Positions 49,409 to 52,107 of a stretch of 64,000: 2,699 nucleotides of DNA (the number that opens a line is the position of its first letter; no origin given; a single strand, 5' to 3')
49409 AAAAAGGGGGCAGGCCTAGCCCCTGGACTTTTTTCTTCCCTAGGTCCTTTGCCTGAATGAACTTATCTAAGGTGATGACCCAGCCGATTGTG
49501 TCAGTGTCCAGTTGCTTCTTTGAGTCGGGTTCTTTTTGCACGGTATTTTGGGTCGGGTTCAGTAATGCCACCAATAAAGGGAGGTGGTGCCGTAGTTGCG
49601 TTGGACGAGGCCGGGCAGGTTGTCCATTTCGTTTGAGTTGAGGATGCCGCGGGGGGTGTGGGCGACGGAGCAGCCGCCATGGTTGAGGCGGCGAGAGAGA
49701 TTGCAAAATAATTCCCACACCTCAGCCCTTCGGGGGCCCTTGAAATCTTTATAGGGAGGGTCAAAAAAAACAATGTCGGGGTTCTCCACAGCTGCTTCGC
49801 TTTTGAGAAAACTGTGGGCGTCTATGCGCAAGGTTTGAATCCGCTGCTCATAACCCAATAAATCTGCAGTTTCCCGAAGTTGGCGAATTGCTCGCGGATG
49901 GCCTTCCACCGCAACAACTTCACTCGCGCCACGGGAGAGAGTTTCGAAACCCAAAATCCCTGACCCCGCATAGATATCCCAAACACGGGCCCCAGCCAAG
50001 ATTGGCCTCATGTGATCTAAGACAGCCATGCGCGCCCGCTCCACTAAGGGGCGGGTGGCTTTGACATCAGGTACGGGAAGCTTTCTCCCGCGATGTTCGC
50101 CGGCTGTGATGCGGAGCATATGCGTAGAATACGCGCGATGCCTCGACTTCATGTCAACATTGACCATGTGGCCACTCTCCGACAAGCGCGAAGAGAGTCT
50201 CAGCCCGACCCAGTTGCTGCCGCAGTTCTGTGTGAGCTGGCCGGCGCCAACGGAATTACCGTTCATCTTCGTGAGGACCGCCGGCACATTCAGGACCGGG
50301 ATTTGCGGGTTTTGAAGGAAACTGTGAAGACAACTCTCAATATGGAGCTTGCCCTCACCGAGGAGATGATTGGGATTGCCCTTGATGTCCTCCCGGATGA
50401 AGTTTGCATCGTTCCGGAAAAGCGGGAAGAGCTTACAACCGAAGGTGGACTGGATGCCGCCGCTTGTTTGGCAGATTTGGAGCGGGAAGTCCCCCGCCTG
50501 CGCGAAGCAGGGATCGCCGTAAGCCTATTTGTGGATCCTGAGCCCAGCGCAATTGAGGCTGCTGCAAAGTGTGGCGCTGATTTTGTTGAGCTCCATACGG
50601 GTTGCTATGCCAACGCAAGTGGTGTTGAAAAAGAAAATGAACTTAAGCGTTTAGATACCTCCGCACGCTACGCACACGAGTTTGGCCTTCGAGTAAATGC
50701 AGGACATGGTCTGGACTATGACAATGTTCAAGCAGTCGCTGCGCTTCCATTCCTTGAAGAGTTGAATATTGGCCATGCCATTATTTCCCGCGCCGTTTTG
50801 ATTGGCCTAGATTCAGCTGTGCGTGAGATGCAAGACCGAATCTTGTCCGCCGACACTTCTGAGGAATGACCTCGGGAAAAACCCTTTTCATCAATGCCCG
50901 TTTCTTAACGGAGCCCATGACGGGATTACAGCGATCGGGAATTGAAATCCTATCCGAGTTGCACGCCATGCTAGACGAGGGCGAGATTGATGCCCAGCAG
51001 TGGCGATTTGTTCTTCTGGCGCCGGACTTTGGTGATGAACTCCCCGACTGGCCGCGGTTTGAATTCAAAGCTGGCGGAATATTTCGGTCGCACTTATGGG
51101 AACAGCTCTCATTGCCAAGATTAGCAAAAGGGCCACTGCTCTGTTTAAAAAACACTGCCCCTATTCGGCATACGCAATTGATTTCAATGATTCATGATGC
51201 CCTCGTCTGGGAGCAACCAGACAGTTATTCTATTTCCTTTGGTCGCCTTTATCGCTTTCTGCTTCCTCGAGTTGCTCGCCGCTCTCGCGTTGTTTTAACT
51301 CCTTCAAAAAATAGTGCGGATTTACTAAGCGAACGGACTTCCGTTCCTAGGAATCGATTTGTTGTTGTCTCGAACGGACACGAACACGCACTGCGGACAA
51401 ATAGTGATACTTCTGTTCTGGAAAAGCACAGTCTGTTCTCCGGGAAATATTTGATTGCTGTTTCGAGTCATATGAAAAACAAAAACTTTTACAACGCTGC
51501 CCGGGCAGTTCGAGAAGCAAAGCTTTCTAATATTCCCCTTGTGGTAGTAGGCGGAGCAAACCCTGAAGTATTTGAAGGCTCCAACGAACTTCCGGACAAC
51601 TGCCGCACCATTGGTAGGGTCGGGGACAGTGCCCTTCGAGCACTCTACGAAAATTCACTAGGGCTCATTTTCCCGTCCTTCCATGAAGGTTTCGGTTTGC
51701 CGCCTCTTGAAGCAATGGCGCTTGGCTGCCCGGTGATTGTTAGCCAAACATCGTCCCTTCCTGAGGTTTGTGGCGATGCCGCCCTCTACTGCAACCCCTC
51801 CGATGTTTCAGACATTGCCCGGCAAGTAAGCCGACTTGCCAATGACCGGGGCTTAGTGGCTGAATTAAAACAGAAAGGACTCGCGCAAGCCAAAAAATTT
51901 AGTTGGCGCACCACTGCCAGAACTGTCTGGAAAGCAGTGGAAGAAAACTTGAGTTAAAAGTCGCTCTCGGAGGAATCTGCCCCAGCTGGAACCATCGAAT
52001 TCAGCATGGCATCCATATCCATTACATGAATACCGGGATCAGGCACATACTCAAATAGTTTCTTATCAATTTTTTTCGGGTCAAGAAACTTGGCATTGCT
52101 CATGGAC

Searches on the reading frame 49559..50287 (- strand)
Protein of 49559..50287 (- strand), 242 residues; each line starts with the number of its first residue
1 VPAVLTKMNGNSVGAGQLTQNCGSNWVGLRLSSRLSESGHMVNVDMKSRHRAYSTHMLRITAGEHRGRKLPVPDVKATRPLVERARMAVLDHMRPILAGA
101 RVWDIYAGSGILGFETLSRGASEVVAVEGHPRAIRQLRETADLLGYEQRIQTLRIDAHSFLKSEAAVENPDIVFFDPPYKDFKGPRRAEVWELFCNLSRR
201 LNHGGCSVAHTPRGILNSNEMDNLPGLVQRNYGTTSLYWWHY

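Call 68: search_protein_families(library=pfam, proteins=[window:49559-50287:-], max_evalue=0.00001)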
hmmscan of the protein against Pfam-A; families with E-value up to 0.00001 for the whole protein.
window:49559-50287:- (242 aa): 2 families
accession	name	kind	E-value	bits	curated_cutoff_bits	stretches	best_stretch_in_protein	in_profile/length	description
PF03602.21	Cons_hypoth95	-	9.5e-34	117.1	24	1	58-238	1-179/182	Conserved hypothetical protein 95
PF05175.20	MTS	-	8.3e-07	29.2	23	1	89-205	23-134/170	Methyltransferase small domain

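Call 76: find_homologous_proteins(query=window:49559-50287:-, max_evalue=1e-30)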
Query window:49559-50287:- (242 aa): 108 proteins with E <= 1e-30 among 805 candidates.
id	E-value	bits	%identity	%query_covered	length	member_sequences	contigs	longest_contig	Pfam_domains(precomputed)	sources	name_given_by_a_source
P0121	6.0e-122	424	99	77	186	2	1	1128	PF05175.21,PF03602.22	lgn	-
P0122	5.0e-97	343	82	76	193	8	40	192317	PF05175.21,PF03602.22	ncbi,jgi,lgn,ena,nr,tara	ncbi:MAG TPA: RsmD family RNA methyltransferase [Planctomycetota bacterium]|nr:RsmD family RNA methy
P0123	3.0e-82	294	56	98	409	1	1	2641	PF03602.22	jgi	-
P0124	7.5e-79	283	68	76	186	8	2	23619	PF03602.22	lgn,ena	-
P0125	4.6e-78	281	67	76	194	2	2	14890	PF03602.22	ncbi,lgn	-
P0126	5.7e-76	274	65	76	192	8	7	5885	PF03602.22,PF13578.13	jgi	jgi:16S rRNA (guanine(966)-N(2))-methyltransferase RsmD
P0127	1.1e-75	273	66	76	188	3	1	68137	PF03602.22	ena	-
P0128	8.5e-74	267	65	77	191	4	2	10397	PF05175.21,PF03602.22,PF13578.13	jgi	-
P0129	3.2e-73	265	64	76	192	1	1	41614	PF05175.21,PF03602.22,PF13578.13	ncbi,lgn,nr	ncbi:MAG: 16S rRNA (guanine(966)-N(2))-methyltransferase RsmD [Planctomycetota bacterium]|nr:MAG: 16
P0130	3.3e-73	265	64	76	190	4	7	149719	PF03602.22,PF02475.24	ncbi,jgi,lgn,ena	-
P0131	3.9e-73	264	65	76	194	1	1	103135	PF05175.21,PF03602.22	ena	-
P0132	2.4e-72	262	65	76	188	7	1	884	PF06325.20,PF05175.21,PF03602.22,PF02475.24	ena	-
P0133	2.7e-71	258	64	76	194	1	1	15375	PF03602.22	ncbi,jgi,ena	ncbi:MAG TPA: RsmD family RNA methyltransferase [Planctomycetota bacterium]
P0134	3.7e-71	258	51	99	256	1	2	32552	PF03602.22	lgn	-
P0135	9.0e-71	257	62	76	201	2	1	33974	PF03602.22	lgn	-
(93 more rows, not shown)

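Call 77: find_encoding_contigs(protein=P0122, flank=10000, max_places=6)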
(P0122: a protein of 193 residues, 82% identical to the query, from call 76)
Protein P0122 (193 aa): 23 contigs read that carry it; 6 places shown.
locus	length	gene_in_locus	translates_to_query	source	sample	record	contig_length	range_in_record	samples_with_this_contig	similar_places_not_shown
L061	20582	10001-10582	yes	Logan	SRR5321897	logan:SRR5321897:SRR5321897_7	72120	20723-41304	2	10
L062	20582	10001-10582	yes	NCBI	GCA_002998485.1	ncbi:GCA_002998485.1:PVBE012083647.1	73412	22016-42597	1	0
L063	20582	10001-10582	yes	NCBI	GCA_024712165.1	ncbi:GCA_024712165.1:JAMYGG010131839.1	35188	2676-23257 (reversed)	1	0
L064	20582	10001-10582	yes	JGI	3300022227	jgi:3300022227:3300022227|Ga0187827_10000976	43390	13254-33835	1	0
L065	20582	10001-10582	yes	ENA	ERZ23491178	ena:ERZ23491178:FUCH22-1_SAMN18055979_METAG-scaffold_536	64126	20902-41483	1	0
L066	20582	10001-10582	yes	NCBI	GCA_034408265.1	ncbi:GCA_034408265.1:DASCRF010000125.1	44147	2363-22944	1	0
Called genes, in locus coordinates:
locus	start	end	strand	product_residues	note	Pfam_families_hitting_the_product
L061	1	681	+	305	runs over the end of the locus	PF01063:Aminotran_4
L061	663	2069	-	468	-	PF03951:Gln-synt_N, PF00120:Gln-synt_C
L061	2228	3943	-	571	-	PF00884:Sulfatase, PF16347:SGSH_C (weak)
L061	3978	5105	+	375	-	-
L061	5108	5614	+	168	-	PF04306:DUF456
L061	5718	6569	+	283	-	-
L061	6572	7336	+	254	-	-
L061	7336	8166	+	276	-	-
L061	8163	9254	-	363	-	PF13524:Glyco_trans_1_2 (faint), PF20706:GT4-conflict, PF00534:Glycos_transf_1, PF13692:Glyco_trans_1_4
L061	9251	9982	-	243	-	PF03740:PdxJ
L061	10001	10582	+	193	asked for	PF03602:Cons_hypoth95, PF05175:MTS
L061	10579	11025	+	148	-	PF01863:YgjP-like (weak), PF10263:SprT-like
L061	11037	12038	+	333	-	PF20511:PMI_typeI_cat (weak)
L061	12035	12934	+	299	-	PF01479:S4, PF00849:PseudoU_synth_2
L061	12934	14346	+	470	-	PF01966:HD (weak), PF19276:HD_assoc_2 (weak)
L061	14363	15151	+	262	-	-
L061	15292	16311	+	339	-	PF00069:Pkinase, PF07714:PK_Tyr_Ser-Thr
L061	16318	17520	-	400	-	PF00155:Aminotran_1_2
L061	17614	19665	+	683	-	-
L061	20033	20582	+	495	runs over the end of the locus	PF12797:Fer4_2 (faint), PF12837:Fer4_6 (faint), PF12838:Fer4_7 (weak), PF13187:Fer4_9 (weak), PF13247:Fer4_11, PF25160:LdpA_Fe-S-bd (weak), PF00037:Fer4 (weak), PF03916:NrfD, +2 more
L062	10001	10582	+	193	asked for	PF03602:Cons_hypoth95, PF05175:MTS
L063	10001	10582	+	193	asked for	PF03602:Cons_hypoth95, PF05175:MTS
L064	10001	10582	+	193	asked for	PF03602:Cons_hypoth95, PF05175:MTS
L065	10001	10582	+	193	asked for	PF03602:Cons_hypoth95, PF05175:MTS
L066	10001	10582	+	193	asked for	PF03602:Cons_hypoth95, PF05175:MTS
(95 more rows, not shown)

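Call 78: find_encoding_contigs(protein=P0121, flank=3000, max_places=4)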
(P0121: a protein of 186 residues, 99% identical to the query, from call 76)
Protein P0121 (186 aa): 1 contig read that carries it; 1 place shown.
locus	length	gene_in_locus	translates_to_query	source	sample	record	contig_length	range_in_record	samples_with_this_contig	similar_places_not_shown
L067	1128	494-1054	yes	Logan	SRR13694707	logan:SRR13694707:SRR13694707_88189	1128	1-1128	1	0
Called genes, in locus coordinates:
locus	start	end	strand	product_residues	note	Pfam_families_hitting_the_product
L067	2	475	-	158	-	?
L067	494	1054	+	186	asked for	PF03602:Cons_hypoth95, PF05175:MTS (weak)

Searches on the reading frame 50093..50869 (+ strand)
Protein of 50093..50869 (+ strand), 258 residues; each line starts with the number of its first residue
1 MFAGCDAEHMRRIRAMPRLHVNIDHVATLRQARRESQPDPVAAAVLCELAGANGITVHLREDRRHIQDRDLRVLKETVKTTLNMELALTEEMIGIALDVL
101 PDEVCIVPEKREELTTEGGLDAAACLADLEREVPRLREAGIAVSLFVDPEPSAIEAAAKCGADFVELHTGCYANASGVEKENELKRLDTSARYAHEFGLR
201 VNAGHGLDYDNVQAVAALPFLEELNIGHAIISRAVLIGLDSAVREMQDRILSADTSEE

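Call 68: search_protein_families(library=pfam, proteins=[window:50093-50869:+], max_evalue=0.00001)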
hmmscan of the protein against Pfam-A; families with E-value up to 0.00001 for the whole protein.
window:50093-50869:+ (258 aa): 1 family
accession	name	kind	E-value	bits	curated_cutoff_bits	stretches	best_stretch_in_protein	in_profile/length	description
PF03740.19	PdxJ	-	8.6e-100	333.1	24.5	1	18-249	1-233/234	Pyridoxal phosphate biosynthesis protein PdxJ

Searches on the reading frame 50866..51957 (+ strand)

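Call 68: search_protein_families(library=pfam, proteins=[window:50866-51957:+], max_evalue=0.00001)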
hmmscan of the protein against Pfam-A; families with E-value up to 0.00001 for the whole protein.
window:50866-51957:+ (363 aa): 4 families
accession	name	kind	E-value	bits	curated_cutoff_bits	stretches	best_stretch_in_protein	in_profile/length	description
PF00534.26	Glycos_transf_1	-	4e-23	82.2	26.4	1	194-338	16-169/172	Glycosyl transferases group 1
PF13692.12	Glyco_trans_1_4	-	5.3e-21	75.8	27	1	195-327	3-142/142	Glycosyl transferases group 1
PF20706.3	GT4-conflict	-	3.8e-08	33.2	26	1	256-301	274-319/385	Family 4 Glycosyltransferase in conflict systems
PF13439.12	Glyco_transf_4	-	5.9e-06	26.9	28.5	0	101-171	95-165/170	Glycosyltransferase Family 4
